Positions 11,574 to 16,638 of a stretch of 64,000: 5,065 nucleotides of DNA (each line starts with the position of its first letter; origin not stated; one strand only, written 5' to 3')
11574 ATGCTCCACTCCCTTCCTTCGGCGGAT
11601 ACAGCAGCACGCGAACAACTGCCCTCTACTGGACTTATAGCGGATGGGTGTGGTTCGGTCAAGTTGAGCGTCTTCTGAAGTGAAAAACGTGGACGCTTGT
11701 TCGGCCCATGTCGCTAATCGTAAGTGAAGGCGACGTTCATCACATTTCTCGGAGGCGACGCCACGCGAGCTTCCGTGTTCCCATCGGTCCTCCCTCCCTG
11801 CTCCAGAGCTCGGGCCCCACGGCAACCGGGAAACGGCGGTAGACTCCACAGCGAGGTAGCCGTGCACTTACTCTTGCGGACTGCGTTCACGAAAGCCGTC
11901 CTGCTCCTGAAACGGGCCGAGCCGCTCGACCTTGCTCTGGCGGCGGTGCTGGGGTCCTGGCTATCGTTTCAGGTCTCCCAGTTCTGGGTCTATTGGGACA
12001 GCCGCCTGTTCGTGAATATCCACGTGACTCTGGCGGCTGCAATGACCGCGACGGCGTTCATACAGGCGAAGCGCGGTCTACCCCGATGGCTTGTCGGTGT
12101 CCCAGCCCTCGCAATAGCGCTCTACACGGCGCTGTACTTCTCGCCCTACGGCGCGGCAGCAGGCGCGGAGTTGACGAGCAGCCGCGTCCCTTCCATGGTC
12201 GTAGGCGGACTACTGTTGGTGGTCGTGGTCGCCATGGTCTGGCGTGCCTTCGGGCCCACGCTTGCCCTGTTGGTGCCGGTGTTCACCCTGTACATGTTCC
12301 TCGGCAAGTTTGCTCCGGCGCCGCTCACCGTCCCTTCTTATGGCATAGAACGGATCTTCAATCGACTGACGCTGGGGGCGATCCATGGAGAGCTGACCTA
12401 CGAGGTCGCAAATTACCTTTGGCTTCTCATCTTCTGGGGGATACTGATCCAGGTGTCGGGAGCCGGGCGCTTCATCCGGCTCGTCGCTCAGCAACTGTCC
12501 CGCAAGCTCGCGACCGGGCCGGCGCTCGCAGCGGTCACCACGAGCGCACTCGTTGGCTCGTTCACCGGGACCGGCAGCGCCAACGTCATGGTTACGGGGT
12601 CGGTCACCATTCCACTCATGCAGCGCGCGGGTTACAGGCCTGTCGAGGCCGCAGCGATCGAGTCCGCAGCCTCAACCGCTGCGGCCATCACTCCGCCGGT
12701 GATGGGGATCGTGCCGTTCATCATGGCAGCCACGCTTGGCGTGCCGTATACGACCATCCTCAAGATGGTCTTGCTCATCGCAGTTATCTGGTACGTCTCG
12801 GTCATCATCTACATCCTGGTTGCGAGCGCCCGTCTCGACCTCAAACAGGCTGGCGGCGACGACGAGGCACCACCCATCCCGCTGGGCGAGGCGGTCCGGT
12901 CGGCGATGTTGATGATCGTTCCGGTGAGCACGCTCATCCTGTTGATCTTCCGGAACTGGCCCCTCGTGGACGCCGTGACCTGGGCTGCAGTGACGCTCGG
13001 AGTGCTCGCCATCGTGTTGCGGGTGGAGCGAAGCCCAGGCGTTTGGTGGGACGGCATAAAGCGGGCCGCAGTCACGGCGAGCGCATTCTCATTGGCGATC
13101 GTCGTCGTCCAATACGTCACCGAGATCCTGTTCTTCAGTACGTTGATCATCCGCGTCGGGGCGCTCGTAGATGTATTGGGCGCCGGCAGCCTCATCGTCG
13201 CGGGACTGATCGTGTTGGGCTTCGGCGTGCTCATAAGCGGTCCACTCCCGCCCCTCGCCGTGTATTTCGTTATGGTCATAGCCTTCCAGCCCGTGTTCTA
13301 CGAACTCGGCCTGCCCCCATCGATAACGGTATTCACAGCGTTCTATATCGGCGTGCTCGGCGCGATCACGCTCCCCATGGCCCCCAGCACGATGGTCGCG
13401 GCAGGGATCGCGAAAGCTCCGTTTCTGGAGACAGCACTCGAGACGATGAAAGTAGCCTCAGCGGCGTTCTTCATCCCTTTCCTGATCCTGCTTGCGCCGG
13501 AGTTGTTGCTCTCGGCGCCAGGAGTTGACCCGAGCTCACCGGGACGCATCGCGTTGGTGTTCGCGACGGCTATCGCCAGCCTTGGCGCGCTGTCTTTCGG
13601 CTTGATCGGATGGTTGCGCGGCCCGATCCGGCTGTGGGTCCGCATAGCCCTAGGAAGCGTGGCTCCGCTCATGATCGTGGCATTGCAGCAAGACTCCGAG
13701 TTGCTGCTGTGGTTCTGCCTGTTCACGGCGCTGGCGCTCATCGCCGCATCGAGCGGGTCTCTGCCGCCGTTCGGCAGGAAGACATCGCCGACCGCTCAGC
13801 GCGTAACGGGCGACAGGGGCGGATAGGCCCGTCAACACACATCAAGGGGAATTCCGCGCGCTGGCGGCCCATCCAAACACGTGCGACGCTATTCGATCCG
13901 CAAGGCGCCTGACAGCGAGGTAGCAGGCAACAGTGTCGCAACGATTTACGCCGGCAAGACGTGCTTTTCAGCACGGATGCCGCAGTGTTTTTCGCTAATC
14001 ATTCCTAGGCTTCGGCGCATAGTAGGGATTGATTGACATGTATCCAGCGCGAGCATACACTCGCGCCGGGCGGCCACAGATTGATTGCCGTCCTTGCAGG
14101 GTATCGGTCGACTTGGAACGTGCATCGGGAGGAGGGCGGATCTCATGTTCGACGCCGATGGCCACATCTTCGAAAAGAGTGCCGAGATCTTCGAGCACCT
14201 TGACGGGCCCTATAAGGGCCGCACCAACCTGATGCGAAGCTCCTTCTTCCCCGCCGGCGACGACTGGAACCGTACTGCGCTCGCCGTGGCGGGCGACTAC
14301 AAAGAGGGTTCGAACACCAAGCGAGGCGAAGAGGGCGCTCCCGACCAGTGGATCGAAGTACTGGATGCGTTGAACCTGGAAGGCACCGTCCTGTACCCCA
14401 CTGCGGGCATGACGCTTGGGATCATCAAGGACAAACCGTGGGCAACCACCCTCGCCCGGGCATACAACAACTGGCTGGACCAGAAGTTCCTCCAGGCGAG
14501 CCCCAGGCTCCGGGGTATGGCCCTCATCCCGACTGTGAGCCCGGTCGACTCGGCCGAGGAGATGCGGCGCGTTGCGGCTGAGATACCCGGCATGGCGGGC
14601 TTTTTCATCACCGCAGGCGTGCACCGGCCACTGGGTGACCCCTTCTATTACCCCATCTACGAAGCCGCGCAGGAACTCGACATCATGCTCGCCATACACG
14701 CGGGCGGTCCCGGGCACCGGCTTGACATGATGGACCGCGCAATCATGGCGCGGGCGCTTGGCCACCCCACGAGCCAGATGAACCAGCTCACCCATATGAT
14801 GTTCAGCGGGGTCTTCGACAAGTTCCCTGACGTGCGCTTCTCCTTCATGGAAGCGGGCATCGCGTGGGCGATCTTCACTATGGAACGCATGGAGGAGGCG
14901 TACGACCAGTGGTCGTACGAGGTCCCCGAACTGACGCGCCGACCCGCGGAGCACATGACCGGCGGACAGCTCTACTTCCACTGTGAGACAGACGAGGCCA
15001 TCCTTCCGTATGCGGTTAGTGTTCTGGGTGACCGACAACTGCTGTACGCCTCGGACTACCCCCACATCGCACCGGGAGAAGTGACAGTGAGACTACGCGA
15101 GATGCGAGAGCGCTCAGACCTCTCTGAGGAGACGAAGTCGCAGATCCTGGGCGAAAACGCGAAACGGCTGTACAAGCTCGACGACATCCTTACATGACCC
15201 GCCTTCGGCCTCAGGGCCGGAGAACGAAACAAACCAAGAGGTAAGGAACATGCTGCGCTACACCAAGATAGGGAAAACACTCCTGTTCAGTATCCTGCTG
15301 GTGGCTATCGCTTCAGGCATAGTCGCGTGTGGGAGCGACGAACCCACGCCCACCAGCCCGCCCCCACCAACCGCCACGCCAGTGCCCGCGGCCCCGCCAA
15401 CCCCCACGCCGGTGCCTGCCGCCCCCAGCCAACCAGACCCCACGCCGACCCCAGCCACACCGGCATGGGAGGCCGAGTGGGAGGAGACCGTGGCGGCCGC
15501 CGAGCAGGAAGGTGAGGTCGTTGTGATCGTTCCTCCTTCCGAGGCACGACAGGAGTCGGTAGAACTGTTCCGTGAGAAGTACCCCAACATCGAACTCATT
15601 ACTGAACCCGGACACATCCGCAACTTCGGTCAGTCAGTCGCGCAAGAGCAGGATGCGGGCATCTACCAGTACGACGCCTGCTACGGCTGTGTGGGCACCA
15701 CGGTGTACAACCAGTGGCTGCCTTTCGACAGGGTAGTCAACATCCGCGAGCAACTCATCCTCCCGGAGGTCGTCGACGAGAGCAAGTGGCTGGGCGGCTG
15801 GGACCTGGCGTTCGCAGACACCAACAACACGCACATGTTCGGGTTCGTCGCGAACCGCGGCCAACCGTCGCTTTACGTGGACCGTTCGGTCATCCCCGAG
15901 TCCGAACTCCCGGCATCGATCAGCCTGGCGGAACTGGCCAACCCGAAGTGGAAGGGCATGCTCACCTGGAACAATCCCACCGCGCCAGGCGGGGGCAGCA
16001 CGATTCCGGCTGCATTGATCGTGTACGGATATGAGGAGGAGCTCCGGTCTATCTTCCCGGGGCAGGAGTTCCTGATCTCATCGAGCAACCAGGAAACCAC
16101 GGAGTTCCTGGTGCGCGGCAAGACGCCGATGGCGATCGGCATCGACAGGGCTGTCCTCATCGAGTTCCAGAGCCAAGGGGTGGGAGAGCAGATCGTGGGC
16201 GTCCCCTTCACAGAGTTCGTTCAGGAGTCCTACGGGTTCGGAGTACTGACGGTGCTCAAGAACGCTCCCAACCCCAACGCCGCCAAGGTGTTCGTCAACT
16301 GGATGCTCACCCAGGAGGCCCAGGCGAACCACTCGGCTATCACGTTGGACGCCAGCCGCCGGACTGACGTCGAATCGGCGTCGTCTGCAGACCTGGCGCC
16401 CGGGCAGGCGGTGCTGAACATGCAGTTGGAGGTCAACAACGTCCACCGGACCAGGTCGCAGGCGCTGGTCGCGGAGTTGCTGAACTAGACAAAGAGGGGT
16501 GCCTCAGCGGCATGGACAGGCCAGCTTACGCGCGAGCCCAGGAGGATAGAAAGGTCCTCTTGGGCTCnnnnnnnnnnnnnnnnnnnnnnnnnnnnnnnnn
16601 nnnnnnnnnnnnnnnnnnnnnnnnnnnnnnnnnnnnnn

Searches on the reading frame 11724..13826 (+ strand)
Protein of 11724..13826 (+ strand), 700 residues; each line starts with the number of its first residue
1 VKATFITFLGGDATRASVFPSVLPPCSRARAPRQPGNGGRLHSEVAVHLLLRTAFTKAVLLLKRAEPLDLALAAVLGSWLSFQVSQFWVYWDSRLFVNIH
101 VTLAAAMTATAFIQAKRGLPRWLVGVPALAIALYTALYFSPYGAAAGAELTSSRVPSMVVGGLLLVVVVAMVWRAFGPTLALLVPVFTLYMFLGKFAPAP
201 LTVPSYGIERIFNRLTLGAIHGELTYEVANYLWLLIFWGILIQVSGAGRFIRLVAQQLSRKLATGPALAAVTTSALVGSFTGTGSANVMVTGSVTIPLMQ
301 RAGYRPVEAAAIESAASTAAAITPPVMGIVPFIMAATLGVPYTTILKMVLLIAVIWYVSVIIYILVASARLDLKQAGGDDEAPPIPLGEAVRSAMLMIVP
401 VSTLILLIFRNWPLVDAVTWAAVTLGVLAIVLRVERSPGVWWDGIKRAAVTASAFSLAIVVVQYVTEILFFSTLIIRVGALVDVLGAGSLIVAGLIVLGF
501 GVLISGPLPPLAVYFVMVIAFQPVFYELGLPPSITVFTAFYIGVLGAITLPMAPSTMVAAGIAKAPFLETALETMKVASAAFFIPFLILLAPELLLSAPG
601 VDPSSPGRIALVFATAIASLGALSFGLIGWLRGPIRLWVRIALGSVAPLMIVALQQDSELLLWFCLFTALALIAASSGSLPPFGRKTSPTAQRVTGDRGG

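Call 37: search_protein_families(library=pfam, proteins=[window:11724-13826:+], max_evalue=0.00001)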
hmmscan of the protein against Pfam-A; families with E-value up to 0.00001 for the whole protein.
window:11724-13826:+ (700 aa): 1 family
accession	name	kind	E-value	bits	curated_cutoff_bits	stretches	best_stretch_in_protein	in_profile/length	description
PF06808.19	DctM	-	2.4e-34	119.3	23.8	1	166-596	3-406/413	Tripartite ATP-independent periplasmic transporter, DctM component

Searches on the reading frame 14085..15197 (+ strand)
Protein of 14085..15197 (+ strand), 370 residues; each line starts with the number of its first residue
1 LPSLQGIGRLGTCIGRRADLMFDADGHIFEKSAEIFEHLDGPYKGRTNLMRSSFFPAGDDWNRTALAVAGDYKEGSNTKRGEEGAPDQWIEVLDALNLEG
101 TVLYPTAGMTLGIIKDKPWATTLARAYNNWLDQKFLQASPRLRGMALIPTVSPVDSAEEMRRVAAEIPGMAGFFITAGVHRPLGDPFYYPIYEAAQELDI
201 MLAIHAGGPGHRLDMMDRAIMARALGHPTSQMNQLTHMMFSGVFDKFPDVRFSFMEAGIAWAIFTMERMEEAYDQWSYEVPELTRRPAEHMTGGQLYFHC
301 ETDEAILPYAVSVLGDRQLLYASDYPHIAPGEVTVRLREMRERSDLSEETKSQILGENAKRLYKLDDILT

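Call 37: search_protein_families(library=pfam, proteins=[window:14085-15197:+], max_evalue=0.00001)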
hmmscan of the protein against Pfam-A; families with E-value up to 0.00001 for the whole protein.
window:14085-15197:+ (370 aa): 1 family
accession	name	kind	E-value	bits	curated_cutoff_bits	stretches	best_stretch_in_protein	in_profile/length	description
PF04909.20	Amidohydro_2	-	3.4e-33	116.1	26.4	1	115-365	53-289/289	Amidohydrolase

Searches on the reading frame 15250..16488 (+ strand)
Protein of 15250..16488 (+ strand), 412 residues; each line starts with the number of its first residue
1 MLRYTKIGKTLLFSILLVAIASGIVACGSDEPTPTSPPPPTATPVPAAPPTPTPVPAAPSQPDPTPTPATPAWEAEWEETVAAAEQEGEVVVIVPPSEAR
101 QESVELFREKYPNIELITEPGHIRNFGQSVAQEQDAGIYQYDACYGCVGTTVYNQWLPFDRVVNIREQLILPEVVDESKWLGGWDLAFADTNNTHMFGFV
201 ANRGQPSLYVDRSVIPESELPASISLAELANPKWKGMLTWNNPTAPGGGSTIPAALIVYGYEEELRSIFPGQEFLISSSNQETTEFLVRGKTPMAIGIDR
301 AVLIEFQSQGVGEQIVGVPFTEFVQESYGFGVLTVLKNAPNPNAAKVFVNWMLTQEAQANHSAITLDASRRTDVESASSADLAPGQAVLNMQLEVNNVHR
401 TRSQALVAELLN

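Call 37: search_protein_families(library=pfam, proteins=[window:15250-16488:+], max_evalue=0.00001)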
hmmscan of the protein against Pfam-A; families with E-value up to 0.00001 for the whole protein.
window:15250-16488:+ (412 aa): 1 family
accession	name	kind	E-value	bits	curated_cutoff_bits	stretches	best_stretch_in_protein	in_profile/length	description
PF01547.30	SBP_bac_1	-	4.4e-06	27.3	26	1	253-359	191-307/307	Bacterial extracellular solute-binding protein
